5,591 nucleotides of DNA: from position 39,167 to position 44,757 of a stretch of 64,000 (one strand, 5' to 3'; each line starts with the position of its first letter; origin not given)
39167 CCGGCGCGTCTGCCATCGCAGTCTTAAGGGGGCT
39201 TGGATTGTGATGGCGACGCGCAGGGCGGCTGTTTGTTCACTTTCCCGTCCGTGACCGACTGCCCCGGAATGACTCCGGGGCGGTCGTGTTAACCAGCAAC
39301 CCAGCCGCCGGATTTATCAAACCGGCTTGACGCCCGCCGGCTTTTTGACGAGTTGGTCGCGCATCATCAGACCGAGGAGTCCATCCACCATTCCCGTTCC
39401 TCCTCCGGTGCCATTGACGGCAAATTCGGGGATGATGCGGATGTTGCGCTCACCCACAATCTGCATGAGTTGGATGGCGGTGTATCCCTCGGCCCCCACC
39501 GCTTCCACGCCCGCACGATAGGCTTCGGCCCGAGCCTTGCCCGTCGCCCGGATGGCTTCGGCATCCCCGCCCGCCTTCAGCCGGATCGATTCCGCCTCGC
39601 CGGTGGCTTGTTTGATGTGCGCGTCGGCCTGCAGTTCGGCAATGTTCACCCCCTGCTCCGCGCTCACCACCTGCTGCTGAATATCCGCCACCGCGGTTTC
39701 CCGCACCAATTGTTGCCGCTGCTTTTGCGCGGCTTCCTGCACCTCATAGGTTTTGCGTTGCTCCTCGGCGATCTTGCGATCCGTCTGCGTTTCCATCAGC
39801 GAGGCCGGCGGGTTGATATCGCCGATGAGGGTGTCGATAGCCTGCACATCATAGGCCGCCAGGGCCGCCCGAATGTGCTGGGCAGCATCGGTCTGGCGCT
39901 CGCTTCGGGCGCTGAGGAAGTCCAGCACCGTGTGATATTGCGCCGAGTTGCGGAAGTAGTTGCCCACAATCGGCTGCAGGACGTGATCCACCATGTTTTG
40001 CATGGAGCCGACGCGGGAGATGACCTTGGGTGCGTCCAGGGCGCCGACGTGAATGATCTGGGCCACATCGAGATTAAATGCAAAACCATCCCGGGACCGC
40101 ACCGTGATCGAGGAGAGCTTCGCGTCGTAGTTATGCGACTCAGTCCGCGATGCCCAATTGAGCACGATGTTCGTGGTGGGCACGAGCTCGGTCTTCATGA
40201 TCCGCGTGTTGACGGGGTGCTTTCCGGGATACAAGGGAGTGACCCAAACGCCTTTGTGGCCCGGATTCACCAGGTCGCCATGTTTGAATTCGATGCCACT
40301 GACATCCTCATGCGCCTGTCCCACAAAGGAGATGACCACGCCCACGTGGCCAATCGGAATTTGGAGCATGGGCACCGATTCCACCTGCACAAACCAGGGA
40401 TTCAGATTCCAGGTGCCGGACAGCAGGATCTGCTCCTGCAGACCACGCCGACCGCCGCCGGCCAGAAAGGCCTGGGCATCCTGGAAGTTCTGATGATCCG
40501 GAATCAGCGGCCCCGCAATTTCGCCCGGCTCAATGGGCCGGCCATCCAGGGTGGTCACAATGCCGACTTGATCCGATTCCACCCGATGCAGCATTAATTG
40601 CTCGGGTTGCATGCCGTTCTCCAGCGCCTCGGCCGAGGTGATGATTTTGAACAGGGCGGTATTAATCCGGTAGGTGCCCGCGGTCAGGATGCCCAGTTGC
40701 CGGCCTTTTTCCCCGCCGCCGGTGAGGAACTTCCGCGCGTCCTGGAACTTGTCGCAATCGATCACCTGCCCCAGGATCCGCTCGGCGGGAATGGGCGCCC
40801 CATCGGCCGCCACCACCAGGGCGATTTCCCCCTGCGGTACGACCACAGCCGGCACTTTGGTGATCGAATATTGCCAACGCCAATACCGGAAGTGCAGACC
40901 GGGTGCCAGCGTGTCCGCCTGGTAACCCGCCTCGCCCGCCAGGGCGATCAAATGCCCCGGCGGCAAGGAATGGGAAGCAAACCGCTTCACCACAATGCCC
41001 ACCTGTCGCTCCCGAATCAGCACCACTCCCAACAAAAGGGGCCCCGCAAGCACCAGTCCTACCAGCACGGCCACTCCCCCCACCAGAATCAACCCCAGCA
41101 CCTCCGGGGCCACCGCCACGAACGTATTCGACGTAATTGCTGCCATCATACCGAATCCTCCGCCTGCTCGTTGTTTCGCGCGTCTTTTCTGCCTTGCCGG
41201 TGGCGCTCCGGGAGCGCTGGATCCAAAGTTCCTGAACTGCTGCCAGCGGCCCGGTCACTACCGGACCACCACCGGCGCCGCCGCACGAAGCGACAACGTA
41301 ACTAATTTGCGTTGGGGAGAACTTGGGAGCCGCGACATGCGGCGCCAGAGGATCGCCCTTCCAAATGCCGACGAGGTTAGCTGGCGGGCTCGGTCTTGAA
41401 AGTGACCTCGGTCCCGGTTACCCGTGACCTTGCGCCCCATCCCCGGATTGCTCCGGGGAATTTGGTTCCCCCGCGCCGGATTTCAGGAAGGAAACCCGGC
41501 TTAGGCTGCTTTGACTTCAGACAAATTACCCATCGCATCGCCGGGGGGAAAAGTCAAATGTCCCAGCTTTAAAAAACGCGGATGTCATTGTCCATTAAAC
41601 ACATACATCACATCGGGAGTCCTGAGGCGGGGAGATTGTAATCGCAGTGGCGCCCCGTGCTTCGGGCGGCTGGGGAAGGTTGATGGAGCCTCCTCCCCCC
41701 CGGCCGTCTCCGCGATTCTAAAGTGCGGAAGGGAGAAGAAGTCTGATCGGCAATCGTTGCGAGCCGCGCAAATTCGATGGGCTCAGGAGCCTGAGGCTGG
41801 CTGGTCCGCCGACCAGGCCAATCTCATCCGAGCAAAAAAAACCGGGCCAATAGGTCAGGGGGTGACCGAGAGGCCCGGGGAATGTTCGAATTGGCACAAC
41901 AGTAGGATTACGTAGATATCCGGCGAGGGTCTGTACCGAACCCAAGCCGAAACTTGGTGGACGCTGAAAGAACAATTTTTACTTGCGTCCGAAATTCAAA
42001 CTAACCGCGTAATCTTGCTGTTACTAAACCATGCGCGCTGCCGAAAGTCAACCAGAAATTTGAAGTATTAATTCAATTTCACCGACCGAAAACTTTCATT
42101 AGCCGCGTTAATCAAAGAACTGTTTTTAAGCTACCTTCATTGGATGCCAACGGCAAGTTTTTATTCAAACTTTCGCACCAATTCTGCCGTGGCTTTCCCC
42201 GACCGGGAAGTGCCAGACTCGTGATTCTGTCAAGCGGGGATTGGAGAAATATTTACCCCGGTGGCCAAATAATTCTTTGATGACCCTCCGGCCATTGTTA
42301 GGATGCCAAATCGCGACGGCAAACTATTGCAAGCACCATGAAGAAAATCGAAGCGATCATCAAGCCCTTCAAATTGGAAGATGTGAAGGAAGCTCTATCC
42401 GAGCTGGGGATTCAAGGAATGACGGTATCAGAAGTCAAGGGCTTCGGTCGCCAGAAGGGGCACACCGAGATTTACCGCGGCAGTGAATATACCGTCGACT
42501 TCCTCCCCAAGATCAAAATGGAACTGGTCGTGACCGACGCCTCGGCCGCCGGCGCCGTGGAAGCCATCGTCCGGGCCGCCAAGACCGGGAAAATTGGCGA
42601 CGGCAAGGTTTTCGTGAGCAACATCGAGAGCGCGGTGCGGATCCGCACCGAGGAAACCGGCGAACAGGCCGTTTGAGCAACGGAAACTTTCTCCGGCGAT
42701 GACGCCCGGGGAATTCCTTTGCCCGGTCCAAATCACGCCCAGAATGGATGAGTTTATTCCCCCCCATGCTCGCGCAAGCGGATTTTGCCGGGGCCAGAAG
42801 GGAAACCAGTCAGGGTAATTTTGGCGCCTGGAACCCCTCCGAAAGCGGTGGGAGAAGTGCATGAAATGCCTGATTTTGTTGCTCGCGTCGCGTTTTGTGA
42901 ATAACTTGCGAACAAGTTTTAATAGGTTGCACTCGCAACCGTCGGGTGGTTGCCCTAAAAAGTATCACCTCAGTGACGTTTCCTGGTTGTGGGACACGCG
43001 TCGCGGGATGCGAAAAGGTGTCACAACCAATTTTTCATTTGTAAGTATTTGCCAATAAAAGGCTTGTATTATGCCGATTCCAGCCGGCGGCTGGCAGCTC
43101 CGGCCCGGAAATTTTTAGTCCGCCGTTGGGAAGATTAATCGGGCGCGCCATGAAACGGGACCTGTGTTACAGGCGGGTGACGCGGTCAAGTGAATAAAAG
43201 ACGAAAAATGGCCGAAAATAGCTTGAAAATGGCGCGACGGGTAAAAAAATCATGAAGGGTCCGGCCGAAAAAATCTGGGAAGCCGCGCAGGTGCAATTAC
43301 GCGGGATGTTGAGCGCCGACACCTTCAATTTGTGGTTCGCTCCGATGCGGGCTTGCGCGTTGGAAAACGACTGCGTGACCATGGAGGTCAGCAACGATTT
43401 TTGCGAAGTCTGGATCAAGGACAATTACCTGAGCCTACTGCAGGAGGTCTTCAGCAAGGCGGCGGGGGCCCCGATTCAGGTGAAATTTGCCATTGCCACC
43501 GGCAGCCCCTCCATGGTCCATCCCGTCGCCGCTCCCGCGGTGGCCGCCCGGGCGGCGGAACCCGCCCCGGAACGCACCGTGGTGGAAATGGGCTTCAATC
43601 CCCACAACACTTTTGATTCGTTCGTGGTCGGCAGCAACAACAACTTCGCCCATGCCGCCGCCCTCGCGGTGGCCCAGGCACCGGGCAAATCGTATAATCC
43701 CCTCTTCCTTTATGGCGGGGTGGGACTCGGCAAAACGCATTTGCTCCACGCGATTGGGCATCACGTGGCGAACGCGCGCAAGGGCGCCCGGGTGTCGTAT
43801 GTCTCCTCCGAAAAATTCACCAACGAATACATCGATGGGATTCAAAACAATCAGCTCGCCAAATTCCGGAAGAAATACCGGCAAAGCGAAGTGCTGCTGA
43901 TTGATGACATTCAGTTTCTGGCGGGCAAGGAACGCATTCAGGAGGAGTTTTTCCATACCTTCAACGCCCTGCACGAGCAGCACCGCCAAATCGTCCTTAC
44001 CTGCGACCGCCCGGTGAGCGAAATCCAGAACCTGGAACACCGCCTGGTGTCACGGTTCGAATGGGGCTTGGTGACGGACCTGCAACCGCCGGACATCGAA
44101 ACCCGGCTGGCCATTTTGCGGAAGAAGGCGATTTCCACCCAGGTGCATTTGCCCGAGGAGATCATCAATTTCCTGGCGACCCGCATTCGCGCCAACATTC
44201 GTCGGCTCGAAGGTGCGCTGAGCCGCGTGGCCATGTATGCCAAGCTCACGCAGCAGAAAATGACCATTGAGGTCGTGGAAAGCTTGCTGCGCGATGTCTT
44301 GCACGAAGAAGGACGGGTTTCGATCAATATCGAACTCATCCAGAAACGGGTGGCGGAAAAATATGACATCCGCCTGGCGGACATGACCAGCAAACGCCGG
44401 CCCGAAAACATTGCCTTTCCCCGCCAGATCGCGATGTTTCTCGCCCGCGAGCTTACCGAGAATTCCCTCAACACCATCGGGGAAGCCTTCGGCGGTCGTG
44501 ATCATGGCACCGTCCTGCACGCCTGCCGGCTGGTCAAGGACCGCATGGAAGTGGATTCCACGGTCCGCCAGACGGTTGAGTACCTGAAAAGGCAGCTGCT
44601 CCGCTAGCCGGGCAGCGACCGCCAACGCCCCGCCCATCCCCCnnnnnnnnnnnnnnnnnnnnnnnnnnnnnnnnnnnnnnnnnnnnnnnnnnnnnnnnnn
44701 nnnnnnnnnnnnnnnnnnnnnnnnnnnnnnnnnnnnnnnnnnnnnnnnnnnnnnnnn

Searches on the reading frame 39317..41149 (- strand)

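Call 36: search_protein_families(library=pfam, proteins=[window:39317-41149:-], max_evalue=0.001)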
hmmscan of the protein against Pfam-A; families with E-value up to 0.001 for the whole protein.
window:39317-41149:- (610 aa): 1 family
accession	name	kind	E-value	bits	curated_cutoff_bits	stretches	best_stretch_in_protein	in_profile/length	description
PF01145.31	Band_7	-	3e-26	93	23.6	1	263-476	2-171/176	SPFH domain / Band 7 family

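Call 109: search_protein_families(library=padloc, proteins=[window:39317-41149:-], max_evalue=0.00001)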
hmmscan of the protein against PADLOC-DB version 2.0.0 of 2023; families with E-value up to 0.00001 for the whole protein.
window:39317-41149:- (610 aa): 0 families

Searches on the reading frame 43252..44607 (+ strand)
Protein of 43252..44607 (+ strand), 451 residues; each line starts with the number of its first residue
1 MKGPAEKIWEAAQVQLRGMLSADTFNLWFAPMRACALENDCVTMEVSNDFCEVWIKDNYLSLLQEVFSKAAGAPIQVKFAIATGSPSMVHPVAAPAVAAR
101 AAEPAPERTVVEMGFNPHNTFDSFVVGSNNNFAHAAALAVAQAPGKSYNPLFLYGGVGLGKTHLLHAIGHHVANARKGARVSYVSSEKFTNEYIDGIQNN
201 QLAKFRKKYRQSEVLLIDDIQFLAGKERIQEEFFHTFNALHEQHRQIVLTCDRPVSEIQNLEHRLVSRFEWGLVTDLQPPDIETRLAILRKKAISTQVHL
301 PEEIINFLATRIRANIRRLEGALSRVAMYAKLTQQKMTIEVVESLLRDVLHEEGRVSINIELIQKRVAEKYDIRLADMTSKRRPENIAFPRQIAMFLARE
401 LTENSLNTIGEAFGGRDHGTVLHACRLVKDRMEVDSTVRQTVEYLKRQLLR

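Call 36: search_protein_families(library=pfam, proteins=[window:43252-44607:+], max_evalue=0.001)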
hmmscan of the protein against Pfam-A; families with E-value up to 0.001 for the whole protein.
window:43252-44607:+ (451 aa): 9 families
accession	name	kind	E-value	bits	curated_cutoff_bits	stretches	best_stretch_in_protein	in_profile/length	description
PF00308.24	Bac_DnaA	-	2.3e-71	239.7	23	1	116-276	2-162/162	Bacterial DnaA ATPAse domain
PF08299.17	Bac_DnaA_C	-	3.2e-28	98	31.5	1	360-426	1-67/69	Bacterial dnaA protein helix-turn-helix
PF11638.13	DnaA_N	-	1.5e-13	50.7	24.6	1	6-68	1-64/65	DnaA N-terminal domain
PF01695.23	IstB_IS21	-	1.2e-10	41.7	24.1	1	151-257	95-198/238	IstB-like ATP binding protein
PF00004.35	AAA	-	2.4e-08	34.9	21.2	1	152-270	2-124/131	ATPase family associated with various cellular activities (AAA)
PF22688.2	Hda_lid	-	0.00021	21.7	27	1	284-344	3-63/65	Hda, lid domain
PF01637.24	ATPase_2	-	0.00024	21.4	33.2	0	146-252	18-117/225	ATPase domain predominantly from Archaea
PF13173.12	AAA_14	-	0.00048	20.6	27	1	149-250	3-96/129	AAA domain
PF13191.12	AAA_16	-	0.00093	20.2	32.6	0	141-252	17-139/167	AAA ATPase domain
